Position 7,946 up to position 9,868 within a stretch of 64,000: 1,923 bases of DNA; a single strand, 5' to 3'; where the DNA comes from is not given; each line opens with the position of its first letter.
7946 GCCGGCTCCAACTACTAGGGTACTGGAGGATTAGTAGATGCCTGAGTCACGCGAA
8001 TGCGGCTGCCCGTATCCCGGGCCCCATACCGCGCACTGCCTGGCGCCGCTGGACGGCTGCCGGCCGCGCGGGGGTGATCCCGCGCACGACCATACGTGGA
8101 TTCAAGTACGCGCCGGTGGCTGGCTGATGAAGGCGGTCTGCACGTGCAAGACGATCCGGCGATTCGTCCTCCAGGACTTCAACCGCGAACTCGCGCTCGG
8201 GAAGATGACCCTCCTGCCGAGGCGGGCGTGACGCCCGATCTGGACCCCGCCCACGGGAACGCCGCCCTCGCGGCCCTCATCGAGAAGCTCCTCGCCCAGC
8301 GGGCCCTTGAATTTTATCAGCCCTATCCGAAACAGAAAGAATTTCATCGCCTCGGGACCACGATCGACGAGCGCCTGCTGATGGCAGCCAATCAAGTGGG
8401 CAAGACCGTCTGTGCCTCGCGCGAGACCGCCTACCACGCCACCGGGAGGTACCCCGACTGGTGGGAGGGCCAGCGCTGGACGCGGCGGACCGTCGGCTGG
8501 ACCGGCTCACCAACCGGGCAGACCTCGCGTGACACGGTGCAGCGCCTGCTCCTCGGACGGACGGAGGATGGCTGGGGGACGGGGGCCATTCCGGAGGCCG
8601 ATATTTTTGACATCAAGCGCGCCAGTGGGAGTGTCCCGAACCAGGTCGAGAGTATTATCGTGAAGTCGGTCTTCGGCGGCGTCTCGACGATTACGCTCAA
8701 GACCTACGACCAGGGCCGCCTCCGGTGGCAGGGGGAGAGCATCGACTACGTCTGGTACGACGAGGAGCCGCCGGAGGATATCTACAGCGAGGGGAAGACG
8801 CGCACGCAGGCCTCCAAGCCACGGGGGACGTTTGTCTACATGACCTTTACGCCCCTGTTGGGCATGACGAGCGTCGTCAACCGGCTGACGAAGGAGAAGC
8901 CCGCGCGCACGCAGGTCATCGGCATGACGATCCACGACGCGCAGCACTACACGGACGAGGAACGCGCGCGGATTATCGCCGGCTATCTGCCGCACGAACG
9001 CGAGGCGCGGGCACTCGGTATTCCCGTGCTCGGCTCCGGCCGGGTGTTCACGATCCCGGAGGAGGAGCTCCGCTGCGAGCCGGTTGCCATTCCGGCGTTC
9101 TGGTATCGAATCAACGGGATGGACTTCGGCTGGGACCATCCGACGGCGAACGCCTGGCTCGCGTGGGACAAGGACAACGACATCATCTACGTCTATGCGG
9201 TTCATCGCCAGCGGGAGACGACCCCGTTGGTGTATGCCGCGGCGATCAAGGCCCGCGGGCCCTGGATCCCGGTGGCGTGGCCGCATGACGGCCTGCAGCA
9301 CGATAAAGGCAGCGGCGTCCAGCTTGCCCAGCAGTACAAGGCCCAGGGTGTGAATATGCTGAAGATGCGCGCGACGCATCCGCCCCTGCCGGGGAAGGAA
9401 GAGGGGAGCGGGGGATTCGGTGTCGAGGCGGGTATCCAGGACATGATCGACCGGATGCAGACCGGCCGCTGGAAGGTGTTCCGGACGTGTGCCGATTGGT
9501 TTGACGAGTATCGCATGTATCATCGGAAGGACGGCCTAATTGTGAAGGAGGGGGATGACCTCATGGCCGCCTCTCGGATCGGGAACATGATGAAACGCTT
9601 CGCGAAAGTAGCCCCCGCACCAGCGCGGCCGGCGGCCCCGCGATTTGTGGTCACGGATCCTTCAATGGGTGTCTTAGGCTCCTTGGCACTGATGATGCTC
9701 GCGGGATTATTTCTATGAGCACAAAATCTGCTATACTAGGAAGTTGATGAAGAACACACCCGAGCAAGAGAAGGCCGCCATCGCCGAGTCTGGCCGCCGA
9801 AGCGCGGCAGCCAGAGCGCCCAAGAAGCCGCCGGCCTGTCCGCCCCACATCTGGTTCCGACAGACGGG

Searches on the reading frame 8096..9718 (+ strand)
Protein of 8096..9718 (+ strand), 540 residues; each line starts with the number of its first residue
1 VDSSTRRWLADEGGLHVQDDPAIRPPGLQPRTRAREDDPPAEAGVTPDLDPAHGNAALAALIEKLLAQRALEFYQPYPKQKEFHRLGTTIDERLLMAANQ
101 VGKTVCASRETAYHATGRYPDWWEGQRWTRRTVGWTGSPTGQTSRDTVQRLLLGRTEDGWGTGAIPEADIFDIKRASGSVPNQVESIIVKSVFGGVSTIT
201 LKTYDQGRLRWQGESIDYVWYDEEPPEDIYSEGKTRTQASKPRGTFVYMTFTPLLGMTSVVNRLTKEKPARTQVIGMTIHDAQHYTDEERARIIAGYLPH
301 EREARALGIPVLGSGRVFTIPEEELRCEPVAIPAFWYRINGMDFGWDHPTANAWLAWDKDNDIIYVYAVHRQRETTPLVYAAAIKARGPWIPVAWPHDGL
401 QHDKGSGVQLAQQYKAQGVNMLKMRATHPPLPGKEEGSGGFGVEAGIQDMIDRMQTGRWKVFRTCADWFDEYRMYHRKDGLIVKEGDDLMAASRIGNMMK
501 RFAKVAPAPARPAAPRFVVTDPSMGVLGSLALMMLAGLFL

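Call 61: search_protein_families(library=pfam, proteins=[window:8096-9718:+], max_evalue=0.001)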
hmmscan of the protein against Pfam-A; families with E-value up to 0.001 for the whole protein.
window:8096-9718:+ (540 aa): 2 families
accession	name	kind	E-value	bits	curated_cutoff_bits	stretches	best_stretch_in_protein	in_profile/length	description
PF03237.21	Terminase_6N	-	2.4e-30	106.3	22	1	95-323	2-213/215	Terminase large subunit, T4likevirus-type, N-terminal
PF17289.8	Terminase_6C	-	9.3e-21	74.9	22.6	1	341-495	2-150/155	Terminase RNaseH-like domain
